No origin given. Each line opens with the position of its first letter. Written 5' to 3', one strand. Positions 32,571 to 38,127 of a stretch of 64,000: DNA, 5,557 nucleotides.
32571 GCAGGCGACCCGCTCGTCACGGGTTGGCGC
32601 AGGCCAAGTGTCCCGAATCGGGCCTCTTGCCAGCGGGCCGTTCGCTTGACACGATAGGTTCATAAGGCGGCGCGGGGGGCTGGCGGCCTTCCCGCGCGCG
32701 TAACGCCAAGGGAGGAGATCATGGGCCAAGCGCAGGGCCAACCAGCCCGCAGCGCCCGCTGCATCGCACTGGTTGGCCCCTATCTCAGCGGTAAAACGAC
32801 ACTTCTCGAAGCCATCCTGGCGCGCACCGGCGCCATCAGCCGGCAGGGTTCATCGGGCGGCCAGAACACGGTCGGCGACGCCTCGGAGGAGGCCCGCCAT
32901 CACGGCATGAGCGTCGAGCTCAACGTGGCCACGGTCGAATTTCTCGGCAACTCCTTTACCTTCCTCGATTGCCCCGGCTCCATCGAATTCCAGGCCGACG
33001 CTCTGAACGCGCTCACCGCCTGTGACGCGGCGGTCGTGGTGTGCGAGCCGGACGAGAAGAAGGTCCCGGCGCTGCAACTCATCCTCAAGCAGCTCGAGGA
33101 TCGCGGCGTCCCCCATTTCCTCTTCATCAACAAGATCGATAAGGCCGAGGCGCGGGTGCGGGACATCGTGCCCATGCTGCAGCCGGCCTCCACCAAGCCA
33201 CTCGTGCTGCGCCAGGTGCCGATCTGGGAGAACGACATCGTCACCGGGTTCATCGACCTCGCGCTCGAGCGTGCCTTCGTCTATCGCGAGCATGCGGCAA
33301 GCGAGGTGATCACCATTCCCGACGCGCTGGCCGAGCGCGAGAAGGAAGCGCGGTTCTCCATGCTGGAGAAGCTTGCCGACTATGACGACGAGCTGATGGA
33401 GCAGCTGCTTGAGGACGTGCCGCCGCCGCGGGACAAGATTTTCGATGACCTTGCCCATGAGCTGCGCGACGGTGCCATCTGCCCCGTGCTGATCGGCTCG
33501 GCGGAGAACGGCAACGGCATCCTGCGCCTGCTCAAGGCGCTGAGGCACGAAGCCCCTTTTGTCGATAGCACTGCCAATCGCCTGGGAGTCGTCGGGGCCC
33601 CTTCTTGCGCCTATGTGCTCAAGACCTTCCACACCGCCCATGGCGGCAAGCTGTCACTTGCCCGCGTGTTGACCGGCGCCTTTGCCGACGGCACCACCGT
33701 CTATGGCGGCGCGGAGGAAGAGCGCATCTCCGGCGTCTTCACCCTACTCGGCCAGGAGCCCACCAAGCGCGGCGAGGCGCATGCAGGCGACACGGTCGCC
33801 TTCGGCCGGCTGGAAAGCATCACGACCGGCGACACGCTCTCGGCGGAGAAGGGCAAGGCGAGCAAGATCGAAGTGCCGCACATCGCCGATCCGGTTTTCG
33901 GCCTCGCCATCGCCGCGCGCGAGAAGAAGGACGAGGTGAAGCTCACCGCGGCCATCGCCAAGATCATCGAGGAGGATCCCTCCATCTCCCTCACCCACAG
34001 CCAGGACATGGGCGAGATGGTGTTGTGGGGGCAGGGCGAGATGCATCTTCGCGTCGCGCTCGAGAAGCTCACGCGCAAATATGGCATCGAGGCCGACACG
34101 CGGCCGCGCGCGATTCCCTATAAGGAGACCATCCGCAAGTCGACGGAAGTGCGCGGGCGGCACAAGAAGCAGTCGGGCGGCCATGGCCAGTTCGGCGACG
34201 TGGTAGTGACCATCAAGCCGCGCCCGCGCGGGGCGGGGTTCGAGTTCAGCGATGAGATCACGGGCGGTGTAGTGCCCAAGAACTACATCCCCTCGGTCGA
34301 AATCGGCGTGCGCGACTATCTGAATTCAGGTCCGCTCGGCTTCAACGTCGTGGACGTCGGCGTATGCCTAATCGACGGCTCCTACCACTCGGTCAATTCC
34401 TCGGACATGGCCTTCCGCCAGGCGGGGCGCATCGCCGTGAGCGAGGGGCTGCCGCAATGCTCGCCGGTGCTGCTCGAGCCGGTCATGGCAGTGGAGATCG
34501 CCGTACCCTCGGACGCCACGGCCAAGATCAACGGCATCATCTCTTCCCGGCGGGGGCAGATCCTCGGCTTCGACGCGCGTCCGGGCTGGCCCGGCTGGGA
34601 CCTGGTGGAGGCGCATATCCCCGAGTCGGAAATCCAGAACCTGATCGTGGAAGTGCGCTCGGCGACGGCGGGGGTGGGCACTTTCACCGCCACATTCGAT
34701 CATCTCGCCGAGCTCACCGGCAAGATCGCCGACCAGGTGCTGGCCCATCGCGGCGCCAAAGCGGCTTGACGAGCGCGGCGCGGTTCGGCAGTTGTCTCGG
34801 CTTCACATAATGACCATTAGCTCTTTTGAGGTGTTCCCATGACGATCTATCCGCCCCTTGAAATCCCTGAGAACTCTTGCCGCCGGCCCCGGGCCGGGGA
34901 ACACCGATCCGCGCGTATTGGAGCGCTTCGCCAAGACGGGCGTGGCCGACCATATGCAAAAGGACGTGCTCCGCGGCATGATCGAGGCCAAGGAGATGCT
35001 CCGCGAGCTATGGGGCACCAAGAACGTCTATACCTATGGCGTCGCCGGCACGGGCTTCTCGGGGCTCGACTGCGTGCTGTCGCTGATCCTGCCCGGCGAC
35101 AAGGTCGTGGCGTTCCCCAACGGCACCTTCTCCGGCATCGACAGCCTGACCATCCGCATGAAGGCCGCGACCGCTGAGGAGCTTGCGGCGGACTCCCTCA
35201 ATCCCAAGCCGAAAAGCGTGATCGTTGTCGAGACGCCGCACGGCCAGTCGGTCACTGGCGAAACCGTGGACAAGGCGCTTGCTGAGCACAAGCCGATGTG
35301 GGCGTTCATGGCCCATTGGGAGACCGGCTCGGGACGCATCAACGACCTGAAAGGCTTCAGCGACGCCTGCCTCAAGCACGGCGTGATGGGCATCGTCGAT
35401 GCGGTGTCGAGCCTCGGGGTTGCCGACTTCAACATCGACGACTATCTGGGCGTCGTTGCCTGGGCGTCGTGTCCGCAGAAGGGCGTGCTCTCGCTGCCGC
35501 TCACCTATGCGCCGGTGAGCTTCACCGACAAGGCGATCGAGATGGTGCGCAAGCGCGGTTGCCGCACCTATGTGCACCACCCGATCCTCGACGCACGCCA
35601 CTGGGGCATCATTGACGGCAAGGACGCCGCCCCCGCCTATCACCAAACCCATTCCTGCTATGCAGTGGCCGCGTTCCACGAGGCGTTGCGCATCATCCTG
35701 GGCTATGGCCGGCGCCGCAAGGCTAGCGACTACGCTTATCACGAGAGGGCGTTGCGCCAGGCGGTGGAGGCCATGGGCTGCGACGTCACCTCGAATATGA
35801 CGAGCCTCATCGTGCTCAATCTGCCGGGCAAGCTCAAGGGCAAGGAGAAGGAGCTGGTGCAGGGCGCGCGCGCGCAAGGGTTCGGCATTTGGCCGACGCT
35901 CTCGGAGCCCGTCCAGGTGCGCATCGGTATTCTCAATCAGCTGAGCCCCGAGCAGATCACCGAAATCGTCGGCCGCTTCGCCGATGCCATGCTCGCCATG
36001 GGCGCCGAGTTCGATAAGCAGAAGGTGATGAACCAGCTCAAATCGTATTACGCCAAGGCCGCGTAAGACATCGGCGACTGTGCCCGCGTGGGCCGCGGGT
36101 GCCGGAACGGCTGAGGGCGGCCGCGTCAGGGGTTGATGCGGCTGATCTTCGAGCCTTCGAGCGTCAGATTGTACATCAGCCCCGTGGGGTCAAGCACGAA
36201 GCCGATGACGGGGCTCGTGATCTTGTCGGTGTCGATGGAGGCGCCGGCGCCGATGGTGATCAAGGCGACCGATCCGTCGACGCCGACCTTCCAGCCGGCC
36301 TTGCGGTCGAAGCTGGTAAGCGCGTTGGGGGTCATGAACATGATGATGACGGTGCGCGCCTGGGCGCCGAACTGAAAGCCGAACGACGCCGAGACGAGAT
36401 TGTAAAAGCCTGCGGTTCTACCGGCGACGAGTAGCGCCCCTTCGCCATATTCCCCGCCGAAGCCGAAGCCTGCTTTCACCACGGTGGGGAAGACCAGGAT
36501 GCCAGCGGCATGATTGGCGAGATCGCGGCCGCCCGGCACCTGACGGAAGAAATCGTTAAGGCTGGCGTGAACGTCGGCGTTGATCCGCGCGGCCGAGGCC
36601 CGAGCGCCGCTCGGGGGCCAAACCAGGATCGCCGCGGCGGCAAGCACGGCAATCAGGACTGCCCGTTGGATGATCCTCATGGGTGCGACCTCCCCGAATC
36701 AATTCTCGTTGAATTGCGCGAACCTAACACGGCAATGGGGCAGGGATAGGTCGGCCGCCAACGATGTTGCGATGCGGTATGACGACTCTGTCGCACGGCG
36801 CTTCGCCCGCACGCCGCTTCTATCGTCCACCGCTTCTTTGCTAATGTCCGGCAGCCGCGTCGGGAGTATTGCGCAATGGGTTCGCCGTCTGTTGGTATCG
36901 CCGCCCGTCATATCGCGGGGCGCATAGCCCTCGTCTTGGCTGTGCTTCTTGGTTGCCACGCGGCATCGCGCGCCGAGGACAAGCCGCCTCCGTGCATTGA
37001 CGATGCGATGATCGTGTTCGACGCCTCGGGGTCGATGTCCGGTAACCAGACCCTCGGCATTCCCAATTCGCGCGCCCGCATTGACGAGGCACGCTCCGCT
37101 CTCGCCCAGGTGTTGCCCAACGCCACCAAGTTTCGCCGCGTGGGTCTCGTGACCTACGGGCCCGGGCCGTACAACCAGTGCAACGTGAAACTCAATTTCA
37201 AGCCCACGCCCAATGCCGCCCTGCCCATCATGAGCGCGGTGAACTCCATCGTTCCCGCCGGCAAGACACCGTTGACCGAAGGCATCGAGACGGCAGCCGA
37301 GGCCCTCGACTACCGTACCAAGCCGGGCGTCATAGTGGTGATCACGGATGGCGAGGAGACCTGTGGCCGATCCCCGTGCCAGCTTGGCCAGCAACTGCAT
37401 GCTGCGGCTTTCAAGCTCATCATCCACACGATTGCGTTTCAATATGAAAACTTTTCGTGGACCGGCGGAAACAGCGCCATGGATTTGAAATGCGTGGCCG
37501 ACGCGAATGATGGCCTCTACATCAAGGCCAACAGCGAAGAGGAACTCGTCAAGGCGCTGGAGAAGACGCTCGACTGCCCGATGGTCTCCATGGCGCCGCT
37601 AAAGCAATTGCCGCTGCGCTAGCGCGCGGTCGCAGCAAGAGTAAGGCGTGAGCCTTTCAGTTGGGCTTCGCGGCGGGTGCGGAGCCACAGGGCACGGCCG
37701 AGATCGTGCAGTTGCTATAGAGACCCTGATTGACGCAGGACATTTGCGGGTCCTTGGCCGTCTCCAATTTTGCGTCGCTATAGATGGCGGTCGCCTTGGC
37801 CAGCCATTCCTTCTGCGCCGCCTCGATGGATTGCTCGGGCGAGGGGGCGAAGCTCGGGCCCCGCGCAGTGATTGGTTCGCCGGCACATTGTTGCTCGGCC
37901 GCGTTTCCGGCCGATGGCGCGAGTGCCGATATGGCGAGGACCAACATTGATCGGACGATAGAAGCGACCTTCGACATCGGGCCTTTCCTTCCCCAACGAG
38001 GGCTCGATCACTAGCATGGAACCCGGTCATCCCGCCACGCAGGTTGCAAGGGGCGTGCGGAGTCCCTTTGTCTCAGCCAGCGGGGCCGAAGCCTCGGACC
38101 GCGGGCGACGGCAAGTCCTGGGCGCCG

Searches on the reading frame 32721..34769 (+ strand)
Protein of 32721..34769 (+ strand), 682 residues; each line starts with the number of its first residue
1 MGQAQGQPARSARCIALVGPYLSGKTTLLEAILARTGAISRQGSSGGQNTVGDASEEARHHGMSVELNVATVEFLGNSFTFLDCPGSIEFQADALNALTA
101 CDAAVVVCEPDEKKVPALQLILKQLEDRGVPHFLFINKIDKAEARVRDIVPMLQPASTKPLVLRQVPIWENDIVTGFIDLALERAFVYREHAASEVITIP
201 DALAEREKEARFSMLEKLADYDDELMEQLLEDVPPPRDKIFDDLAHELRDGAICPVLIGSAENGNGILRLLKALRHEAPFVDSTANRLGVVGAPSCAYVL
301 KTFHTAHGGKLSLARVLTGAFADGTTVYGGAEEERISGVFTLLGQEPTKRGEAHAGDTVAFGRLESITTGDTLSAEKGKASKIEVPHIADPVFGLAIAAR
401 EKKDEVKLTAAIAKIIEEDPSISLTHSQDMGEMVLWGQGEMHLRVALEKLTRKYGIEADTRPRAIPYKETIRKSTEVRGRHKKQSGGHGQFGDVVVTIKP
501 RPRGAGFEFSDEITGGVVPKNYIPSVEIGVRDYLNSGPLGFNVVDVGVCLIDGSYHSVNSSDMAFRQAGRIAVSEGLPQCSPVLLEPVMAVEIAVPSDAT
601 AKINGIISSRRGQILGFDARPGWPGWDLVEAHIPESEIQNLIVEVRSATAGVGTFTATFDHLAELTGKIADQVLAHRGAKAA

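Call 62: search_protein_families(library=pfam, proteins=[window:32721-34769:+], max_evalue=0.0001)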
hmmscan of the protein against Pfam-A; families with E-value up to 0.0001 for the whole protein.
window:32721-34769:+ (682 aa): 6 families
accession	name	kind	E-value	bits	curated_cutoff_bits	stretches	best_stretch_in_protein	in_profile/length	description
PF03764.24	EFG_IV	-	2.6e-39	134.2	24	1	465-580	3-120/121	Elongation factor G, domain IV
PF00009.33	GTP_EFTU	-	8e-30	104.3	26.5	1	12-276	3-184/188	Elongation factor Tu GTP binding domain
PF14492.12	EFG_III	-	3.3e-21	75.6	27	1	389-461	2-74/75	Elongation Factor G, domain III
PF00679.30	EFG_C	-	1.5e-19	70.3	27.9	1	583-672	1-88/89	Elongation factor G C-terminus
PF22042.2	EF-G_D2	-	8.8e-09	35.8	27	1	296-375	3-83/84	Elongation factor G domain 2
PF01926.29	MMR_HSR1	-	1.6e-05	25.4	21.9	1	15-138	2-113/113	50S ribosome-binding GTPase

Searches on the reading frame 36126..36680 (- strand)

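Call 62: search_protein_families(library=pfam, proteins=[window:36126-36680:-], max_evalue=0.0001)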
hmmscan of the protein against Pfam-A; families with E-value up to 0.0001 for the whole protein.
window:36126-36680:- (184 aa): 1 family
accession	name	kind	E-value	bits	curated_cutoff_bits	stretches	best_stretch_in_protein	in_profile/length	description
PF04366.17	Ysc84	-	7.1e-11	42.4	25.1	1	97-180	2-86/127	Las17-binding protein actin regulator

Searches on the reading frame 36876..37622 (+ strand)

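Call 3: search_protein_families(library=pfam, proteins=[window:36876-37622:+], max_evalue=1)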
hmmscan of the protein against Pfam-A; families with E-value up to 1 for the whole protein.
window:36876-37622:+ (248 aa): 4 families
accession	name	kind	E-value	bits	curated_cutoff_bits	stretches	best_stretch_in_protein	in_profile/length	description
PF13519.12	VWA_2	-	4.7e-13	50.1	27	1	45-160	2-107/107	von Willebrand factor type A domain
PF00092.34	VWA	-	6.6e-09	36.7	23.8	1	45-223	3-167/174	von Willebrand factor type A domain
PF13768.12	VWA_3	-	0.049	14.1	27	1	45-188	4-133/155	von Willebrand factor type A domain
PF05762.20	VWA_CoxE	-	0.28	11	26.4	0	127-167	126-167/222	VWA domain containing CoxE-like protein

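Call 4: search_protein_families(library=ncbifam, proteins=[window:36876-37622:+], max_evalue=1)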
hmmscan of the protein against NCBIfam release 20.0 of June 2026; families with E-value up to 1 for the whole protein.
window:36876-37622:+ (248 aa): 4 families
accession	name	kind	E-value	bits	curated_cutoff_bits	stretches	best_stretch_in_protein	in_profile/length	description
TIGR02442.1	Cob-chelat-sub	hypoth_equivalog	6.5e-09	34.8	779.45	1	45-165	476-590/641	putative cobaltochelatase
NF047508.1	VWA_BatA_Lepto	exception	0.0014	17.7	380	1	43-230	90-268/315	VWA domain-containing protein BatA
NF047506.1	VWA_BatB_Lepto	exception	0.029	13.5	350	1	42-169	86-206/324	VWA domain-containing protein BatB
NF033757.1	gliding_CglB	equivalog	0.06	12.3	200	0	66-98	82-113/402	adventurous gliding motility lipoprotein CglB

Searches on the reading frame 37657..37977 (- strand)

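Call 3: search_protein_families(library=pfam, proteins=[window:37657-37977:-], max_evalue=1)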
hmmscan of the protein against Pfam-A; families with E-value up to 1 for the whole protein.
window:37657-37977:- (106 aa): 0 families

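Call 4: search_protein_families(library=ncbifam, proteins=[window:37657-37977:-], max_evalue=1)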
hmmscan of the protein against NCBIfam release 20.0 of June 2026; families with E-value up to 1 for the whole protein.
window:37657-37977:- (106 aa): 2 families
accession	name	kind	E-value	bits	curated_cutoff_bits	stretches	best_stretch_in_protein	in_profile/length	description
NF007470.1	PRK10051.1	equivalog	0.11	12.4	160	1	10-75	10-68/150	curli major subunit CsgA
NF003400.0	PRK04654.1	equivalog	0.47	10.3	211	1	10-86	122-197/214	sec-independent translocase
